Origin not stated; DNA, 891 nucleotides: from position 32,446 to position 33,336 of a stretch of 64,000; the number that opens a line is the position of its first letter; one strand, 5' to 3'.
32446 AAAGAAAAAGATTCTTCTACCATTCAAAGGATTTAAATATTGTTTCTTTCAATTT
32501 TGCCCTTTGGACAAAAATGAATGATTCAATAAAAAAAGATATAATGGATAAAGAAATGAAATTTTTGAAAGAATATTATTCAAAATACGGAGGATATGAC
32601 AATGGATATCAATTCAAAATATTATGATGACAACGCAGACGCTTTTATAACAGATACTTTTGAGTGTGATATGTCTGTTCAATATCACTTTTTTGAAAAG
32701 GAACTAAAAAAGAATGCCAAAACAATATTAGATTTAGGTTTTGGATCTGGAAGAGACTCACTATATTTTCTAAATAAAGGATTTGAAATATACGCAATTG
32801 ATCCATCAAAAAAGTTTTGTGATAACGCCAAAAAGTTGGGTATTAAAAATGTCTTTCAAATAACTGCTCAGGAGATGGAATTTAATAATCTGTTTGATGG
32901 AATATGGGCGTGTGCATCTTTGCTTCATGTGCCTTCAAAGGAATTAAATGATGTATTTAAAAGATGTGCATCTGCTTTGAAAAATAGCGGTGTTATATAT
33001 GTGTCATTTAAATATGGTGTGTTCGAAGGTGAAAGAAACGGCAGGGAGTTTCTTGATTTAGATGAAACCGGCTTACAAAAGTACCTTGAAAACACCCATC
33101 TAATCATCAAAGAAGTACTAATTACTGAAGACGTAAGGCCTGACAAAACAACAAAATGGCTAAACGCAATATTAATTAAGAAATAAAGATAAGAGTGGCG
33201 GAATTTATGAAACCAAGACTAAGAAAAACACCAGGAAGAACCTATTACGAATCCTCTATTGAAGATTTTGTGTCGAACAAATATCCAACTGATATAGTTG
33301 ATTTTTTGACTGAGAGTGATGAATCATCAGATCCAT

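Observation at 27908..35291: Tightly coupled five-gene operon: MazG-like NTP pyrophosphatase, DUF2075 nuclease-NTPase, nuclease-SF2 helicase, small SAM methyltransferase, second DUF2075. Candidate undescribed defence system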

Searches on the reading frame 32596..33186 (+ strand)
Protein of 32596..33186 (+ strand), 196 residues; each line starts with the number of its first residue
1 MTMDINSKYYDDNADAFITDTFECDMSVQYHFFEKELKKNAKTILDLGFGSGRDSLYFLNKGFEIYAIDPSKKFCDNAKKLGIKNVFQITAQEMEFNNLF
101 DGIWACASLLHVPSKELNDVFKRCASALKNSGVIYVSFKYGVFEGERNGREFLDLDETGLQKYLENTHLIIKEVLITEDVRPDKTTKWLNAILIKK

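Call 3: search_protein_families(library=pfam, proteins=[window:32596-33186:+], max_evalue=0.01)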
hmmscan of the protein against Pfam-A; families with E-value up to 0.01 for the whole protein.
window:32596-33186:+ (196 aa): 8 families
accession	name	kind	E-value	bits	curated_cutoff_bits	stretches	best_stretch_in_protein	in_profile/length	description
PF08241.18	Methyltransf_11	-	1.2e-12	48.7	21.2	1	45-135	1-94/95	Methyltransferase domain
PF13649.12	Methyltransf_25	-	1.4e-12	48.5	27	1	44-132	1-97/97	Methyltransferase domain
PF08242.18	Methyltransf_12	-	2.9e-09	38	30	1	45-134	1-98/98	Methyltransferase domain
PF05891.18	Methyltransf_PK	-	1.4e-07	31.7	27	1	37-137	52-160/218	AdoMet dependent proline di-methyltransferase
PF03848.20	TehB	-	8.4e-07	29.1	20.4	1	43-99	33-90/193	Tellurite resistance protein TehB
PF13489.12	Methyltransf_23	-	1.5e-06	28.4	27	1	33-137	16-117/164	Methyltransferase domain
PF05219.18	DREV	-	0.00037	20.1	26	1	37-127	91-181/265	DREV methyltransferase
PF13847.12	Methyltransf_31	-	0.002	18.2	27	1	39-137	2-110/145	Methyltransferase domain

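Call 4: search_protein_families(library=padloc, proteins=[window:32596-33186:+], max_evalue=0.01)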
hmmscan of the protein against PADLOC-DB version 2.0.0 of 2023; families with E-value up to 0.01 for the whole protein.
window:32596-33186:+ (196 aa): 1 family
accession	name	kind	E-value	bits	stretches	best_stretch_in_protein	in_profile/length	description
PDLC04134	mad2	-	2.7e-15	54.2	1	38-150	289-408/492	mads_2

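Call 5: search_protein_families(library=ncbifam, proteins=[window:32596-33186:+], max_evalue=0.01)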
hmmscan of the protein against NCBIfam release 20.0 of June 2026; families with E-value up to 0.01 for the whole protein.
window:32596-33186:+ (196 aa): 15 families
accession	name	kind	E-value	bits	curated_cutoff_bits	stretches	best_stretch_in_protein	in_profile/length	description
NF008992.0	PRK12335.1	equivalog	4.7e-08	32.5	303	1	39-98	121-180/289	SAM-dependent methyltransferase TehB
NF043040.1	corrin_prot_MT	hypoth_equivalog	1.3e-07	31.2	180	1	35-136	36-147/216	corrinoid protein-associated methyltransferase CpaM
NF045649.1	2X_seleno_MduS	exception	1.1e-06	27.9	380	1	37-94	38-99/338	methyltransferase domain-containing selenoprotein MduS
TIGR00477.1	tehB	equivalog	2.5e-06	27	219.5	1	43-99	76-132/238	tellurite resistance methyltransferase TehB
NF008405.0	PRK11207.1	equivalog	5.7e-06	25.9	218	1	43-99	33-90/198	tellurite resistance methyltransferase TehB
TIGR02021.1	BchM-ChlM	equivalog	6.6e-06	25.7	158.9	1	36-135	51-154/218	magnesium protoporphyrin IX methyltransferase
NF045667.1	MTase_DVU1556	equivalog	7.9e-06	25.5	155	1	40-137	22-120/213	DVU_1556 family methyltransferase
TIGR01983.1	UbiG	equivalog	7.9e-06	25.3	102.95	1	27-137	42-152/228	bifunctional 2-polyprenyl-6-hydroxyphenol methylase/3-demethylubiquinol 3-O-methyltransferase UbiG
TIGR02072.1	BioC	equivalog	3.8e-05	23.6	184.95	1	35-137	29-133/244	malonyl-ACP O-methyltransferase BioC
NF011529.0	PRK14968.1-3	equivalog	0.00016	21.1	162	1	34-103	28-95/198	putative methyltransferase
NF041820.1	daptide_MTase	equivalog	0.00028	20.4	175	1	38-73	34-69/243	daptide-type RiPP biosynthesis methyltransferase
NF051855.1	GlySarMtaseBact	equivalog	0.00032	20.4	350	1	29-85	41-98/259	glycine/sarcosine N-methyltransferase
TIGR03587.1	Pse_Me-ase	hypoth_equivalog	0.0088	16.2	112.05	0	29-125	30-131/204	pseudaminic acid biosynthesis-associated methylase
NF003165.0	PRK04148.1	equivalog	0.0092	16.1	151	0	31-86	6-63/135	hypothetical protein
NF001786.0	PRK00517.2-4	equivalog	0.01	15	327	0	35-89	138-192/277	50S ribosomal protein L11 methyltransferase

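Call 32: search_solved_structures(query=A4, max_evalue=0.001, show_alignments=1)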
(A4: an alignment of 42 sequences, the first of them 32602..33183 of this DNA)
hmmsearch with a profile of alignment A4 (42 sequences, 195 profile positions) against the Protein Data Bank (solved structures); distinct sequences matched with E-value up to 0.001: 153 (the best 60 are shown).
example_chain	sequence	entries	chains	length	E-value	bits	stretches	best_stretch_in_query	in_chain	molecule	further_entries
3e23_A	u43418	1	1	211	2.3e-31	112.1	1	4-159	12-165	uncharacterized protein RPA2492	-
5wp5_A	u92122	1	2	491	1e-20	77.3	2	26-167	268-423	Phosphomethylethanolamine N-methyltransferase 2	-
5wp4_A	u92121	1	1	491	1.6e-19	73.5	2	27-167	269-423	Phosphoethanolamine N-methyltransferase 1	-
4mwz_A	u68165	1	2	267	5.5e-18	68.4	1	35-173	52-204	Phosphoethanolamine N-methyltransferase, putative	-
4iv0_A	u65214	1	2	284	6.5e-18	68.2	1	35-173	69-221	Phosphoethanolamine N-methyltransferase, putative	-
4iv8_A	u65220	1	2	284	7.4e-18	68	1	35-173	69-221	Phosphoethanolamine N-methyltransferase,putative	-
1wzn_A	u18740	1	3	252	4.1e-17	65.6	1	7-137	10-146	SAM-dependent methyltransferase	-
1ve3_A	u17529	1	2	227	7.7e-17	64.7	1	32-136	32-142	hypothetical protein PH0226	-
4r6w_A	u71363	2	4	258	2.6e-16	63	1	35-170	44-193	Phosphoethanolamine N-methyltransferase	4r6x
3ujd_A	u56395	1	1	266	1.8e-15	60.2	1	35-170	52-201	Phosphoethanolamine N-methyltransferase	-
3uj6_A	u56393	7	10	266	2.2e-15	60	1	35-170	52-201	Phosphoethanolamine N-methyltransferase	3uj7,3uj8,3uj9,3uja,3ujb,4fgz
2xva_A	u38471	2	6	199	5.1e-15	58.7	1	23-133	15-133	TELLURITE RESISTANCE PROTEIN TEHB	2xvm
4dq0_A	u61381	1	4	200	1.1e-14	57.7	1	23-133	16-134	Tellurite resistance protein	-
3l8d_A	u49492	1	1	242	3.1e-14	56.2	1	4-132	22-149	Methyltransferase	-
3dtn_A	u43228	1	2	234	8.3e-14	54.8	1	38-146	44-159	Putative Methyltransferase MM_2633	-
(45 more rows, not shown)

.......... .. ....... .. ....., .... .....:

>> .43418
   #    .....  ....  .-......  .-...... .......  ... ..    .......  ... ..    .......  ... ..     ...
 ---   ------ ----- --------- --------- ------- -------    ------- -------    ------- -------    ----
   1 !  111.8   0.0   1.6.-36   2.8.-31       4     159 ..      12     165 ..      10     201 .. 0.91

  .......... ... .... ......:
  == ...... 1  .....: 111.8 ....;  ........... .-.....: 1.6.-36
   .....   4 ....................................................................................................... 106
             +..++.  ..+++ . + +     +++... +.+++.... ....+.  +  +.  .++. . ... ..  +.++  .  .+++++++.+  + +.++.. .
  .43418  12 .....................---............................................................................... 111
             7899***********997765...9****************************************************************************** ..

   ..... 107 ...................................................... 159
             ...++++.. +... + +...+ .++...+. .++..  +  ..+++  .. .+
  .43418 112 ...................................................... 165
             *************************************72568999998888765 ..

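Call 82: find_homologous_proteins(query=window:32602-33186:+, max_evalue=1e-10)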
Query window:32602-33186:+ (194 aa): 2426 proteins with E <= 1e-10 among 2506 candidates; the best 120 are listed.
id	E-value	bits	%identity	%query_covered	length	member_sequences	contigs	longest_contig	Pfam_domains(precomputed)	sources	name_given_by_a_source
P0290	2.3e-126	437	100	100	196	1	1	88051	PF13489.13,PF03848.21,PF13649.13,PF08241.19,PF08242.19,PF05891.19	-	-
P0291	2.7e-101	355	80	99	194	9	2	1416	PF03848.21,PF13649.13,PF08241.19,PF08242.19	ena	-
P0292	1.6e-98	346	78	99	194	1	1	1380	PF13489.13,PF03848.21,PF13649.13,PF08241.19,PF08242.19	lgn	-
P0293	4.0e-97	342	76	99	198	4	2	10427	PF13489.13,PF03848.21,PF13649.13,PF08241.19,PF08242.19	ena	-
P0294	1.2e-94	333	75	99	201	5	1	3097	PF13489.13,PF03848.21,PF13649.13,PF08241.19,PF08242.19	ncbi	-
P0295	3.9e-94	332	75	99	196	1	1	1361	PF13489.13,PF03848.21,PF13649.13,PF08241.19,PF08242.19,PF05891.19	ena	-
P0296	9.6e-94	330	73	99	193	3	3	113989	PF13489.13,PF03848.21,PF13649.13,PF08241.19,PF08242.19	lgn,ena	-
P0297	2.7e-93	329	75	99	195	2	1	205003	PF03848.21,PF13649.13,PF08241.19,PF08242.19,PF05891.19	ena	-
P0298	3.0e-91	322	73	99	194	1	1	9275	PF03848.21,PF13649.13,PF08241.19,PF08242.19,PF05891.19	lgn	-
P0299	3.8e-91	322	73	100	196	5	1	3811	PF13489.13,PF03848.21,PF13649.13,PF08241.19,PF08242.19,PF05891.19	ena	-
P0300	1.0e-89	317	72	97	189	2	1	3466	PF13489.13,PF03848.21,PF13649.13,PF08241.19,PF08242.19,PF05891.19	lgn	-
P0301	1.1e-89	317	72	99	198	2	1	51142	PF13649.13,PF08241.19,PF08242.19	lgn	-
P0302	5.3e-89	315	72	99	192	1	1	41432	PF13489.13,PF03848.21,PF13649.13,PF08241.19,PF08242.19,PF05891.19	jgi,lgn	-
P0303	4.7e-88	312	70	99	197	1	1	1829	PF13649.13,PF08241.19,PF08242.19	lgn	-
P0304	4.3e-84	299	67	99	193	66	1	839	PF13489.13,PF03848.21,PF13649.13,PF08241.19,PF08242.19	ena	-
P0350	1.6e-70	255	61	97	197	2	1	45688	PF13489.13,PF13649.13,PF08241.19,PF08242.19,PF05891.19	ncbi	-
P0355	3.8e-70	254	59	98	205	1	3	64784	PF13489.13,PF03848.21,PF13649.13,PF08241.19,PF08242.19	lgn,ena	-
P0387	1.3e-67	245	59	96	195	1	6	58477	PF13489.13,PF03848.21,PF13649.13,PF08241.19,PF08242.19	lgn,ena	-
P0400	6.3e-67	243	59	95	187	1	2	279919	PF13489.13,PF03848.21,PF13649.13,PF08241.19,PF08242.19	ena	-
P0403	1.2e-66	242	57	97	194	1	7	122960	PF13489.13,PF03848.21,PF13649.13,PF08241.19,PF08242.19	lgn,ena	-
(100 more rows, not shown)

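Call 83: find_encoding_contigs(protein=P0400, flank=6000, max_places=2)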
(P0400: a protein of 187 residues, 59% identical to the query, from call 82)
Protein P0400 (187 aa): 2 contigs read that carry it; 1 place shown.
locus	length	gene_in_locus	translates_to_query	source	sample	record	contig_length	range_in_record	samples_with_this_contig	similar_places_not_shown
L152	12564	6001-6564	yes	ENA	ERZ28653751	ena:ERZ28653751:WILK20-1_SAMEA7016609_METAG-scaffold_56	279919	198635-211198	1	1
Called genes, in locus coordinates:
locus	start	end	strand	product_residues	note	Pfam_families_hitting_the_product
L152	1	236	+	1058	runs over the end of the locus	PF07728:AAA_5 (faint), PF00158:Sigma54_activat (faint), PF05496:RuvB_N (weak), PF00004:AAA, PF17866:AAA_lid_6, PF00004:AAA, PF17866:AAA_lid_6, PF13365:Trypsin_2, +7 more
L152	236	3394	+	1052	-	PF03118:RNA_pol_A_CTD, PF04545:Sigma70_r4 (weak)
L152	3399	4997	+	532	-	-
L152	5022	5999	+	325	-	PF13395:HNH_4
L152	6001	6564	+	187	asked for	PF03848:TehB (weak), PF13489:Methyltransf_23 (weak), PF08241:Methyltransf_11, PF08242:Methyltransf_12 (weak), PF13649:Methyltransf_25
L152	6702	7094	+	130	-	-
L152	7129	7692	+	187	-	-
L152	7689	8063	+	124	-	PF13306:LRR_5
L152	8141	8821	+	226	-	PF01648:ACPS (weak)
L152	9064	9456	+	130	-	-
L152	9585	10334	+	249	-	-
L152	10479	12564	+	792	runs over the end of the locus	PF12705:PDDEXK_1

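Call 84: find_encoding_contigs(protein=P0403, flank=6000, max_places=2)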
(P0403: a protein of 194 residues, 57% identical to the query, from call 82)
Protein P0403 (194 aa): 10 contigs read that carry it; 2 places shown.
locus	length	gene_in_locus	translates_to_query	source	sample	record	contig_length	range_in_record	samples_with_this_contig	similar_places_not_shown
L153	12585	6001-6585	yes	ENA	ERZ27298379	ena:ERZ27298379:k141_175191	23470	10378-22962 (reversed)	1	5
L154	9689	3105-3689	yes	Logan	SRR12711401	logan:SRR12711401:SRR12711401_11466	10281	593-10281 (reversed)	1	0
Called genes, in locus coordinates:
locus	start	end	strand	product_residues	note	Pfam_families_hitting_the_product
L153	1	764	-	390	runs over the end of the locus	PF01548:DEDD_Tnp_IS110, PF02371:Transposase_20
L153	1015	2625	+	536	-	-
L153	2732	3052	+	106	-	PF12643:MazG-like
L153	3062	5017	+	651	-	PF09848:SLFN-g3_helicase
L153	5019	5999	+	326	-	PF13395:HNH_4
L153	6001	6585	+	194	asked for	PF03848:TehB (weak), PF13489:Methyltransf_23, PF13649:Methyltransf_25, PF08241:Methyltransf_11, PF08242:Methyltransf_12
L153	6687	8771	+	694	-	PF09848:SLFN-g3_helicase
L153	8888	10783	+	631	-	PF03235:GmrSD_N, PF07510:GmrSD_C (faint)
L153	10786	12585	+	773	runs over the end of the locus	PF03235:GmrSD_N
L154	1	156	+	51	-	?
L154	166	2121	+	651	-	PF09848:SLFN-g3_helicase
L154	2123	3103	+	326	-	PF13395:HNH_4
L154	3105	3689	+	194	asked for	PF03848:TehB (weak), PF13489:Methyltransf_23, PF13649:Methyltransf_25, PF08241:Methyltransf_11, PF08242:Methyltransf_12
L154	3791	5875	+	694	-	PF09848:SLFN-g3_helicase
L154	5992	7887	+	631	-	PF03235:GmrSD_N, PF07510:GmrSD_C (faint)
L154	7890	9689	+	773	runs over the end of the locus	PF03235:GmrSD_N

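Call 85: find_encoding_contigs(protein=P0350, flank=6000, max_places=2)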
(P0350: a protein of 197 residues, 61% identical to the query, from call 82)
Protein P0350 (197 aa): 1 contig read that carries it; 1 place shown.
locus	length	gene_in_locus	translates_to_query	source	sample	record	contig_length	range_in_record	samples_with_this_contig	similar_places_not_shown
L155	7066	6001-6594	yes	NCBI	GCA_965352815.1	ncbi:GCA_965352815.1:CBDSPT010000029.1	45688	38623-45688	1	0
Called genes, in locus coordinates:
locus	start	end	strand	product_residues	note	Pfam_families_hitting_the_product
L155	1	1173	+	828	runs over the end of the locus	PF03118:RNA_pol_A_CTD, PF04545:Sigma70_r4 (weak)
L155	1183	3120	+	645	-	-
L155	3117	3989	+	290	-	-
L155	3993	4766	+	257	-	PF19866:DUF6339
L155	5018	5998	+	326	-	PF13395:HNH_4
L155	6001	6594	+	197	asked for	PF05891:Methyltransf_PK (weak), PF13489:Methyltransf_23 (faint), PF08241:Methyltransf_11, PF08242:Methyltransf_12 (weak), PF13649:Methyltransf_25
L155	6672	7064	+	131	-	?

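Call 89: search_protein_families(library=padloc, proteins=[L153:5019-5996:+, L153:6001-6582:+, L153:3062-5014:+, L153:2732-3049:+, L153:1015-2622:+, L152:5022-5996:+, L152:236-3391:+, L152:3399-4994:+], max_evalue=0.001)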
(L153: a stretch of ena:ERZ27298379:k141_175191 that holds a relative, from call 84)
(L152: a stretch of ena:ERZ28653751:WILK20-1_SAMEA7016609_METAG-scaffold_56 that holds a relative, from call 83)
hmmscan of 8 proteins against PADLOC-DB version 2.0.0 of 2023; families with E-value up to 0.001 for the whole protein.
L153:5019-5996:+ (326 aa): 5 families
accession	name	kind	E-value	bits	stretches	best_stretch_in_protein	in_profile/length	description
PDLC01460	Cas9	-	3.7e-12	43.3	1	233-325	501-591/901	"CAS-II-A,CAS-II-B,CAS-II-C; effector__SPE"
PDLC00975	Cas9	-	7.8e-10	35.6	1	206-320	574-693/1120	Cas9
PDLC01256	Cas9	-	1.6e-09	35.1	1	201-296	484-579/711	"CAS-II-A,CAS-II-B,CAS-II-C; effector__SPE"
PDLC00973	Cas9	-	2.1e-09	34.5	1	197-296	568-676/830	CRISPR subtype II RNA-guided endonuclease Cas9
PDLC01580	Cas9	-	1.5e-08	31.2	1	217-294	809-888/1329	"CAS-II-A,CAS-II-B,CAS-II-C; effector__SPE"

L153:6001-6582:+ (194 aa): 1 family
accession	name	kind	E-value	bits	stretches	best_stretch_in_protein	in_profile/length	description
PDLC04134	mad2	-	1.9e-17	61.3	1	30-174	286-430/492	mads_2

L153:3062-5014:+ (651 aa): 3 families
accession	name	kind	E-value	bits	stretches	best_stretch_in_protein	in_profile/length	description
PDLC05014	PDC-S41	-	2.1e-13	47.5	1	566-637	557-623/657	-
PDLC02372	Nhi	-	1.4e-12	45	1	238-482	178-376/470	-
PDLC02350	AbiO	-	1.6e-12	44.9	1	238-482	174-372/468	AbiO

L153:2732-3049:+ (106 aa): 0 families

L153:1015-2622:+ (536 aa): 0 families

L152:5022-5996:+ (325 aa): 5 families
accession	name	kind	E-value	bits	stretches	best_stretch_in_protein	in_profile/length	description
PDLC01460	Cas9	-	1.1e-11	41.7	1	227-322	496-589/901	"CAS-II-A,CAS-II-B,CAS-II-C; effector__SPE"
PDLC00975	Cas9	-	2.5e-10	37.3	1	204-319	573-693/1120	Cas9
PDLC01256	Cas9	-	1e-09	35.8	1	204-298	488-580/711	"CAS-II-A,CAS-II-B,CAS-II-C; effector__SPE"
PDLC00973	Cas9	-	5.6e-09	33.1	1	203-293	575-674/830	CRISPR subtype II RNA-guided endonuclease Cas9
PDLC01580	Cas9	-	9.9e-08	28.5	1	218-294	811-889/1329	"CAS-II-A,CAS-II-B,CAS-II-C; effector__SPE"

L152:236-3391:+ (1052 aa): 0 families

L152:3399-4994:+ (532 aa): 0 families

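Call 93: find_encoding_contigs(protein=P0355, flank=8000, max_places=3)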
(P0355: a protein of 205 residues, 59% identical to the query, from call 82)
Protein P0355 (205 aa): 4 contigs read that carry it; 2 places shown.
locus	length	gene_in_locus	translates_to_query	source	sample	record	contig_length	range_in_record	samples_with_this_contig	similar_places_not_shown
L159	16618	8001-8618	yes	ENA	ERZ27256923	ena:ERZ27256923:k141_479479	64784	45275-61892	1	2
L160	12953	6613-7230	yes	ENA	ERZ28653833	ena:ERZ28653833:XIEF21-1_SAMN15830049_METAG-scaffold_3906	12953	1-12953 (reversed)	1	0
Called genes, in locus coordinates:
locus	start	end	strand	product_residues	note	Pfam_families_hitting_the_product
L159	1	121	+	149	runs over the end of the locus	PF18143:HAD_SAK_2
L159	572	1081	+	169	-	-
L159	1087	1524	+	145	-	-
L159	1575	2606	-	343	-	PF01555:N6_N4_Mtase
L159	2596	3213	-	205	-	PF09568:RE_MjaI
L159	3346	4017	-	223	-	PF09568:RE_MjaI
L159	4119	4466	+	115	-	PF12643:MazG-like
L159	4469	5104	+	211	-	PF14353:CpXC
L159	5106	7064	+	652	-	PF13401:AAA_22 (faint), PF09848:SLFN-g3_helicase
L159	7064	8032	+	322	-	PF13395:HNH_4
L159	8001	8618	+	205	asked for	PF03848:TehB (weak), PF13489:Methyltransf_23 (weak), PF08241:Methyltransf_11, PF08242:Methyltransf_12, PF13649:Methyltransf_25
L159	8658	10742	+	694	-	PF09848:SLFN-g3_helicase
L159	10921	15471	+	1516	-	PF13020:NOV_C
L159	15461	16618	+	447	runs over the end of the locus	-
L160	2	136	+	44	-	?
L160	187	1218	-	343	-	PF01555:N6_N4_Mtase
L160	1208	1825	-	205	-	PF09568:RE_MjaI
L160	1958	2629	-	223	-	PF09568:RE_MjaI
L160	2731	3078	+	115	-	PF12643:MazG-like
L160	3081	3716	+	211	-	PF14353:CpXC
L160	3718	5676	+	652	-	PF13401:AAA_22 (faint), PF09848:SLFN-g3_helicase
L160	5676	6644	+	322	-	PF13395:HNH_4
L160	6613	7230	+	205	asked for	PF03848:TehB (weak), PF13489:Methyltransf_23 (weak), PF08241:Methyltransf_11, PF08242:Methyltransf_12, PF13649:Methyltransf_25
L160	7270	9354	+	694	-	PF09848:SLFN-g3_helicase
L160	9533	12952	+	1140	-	?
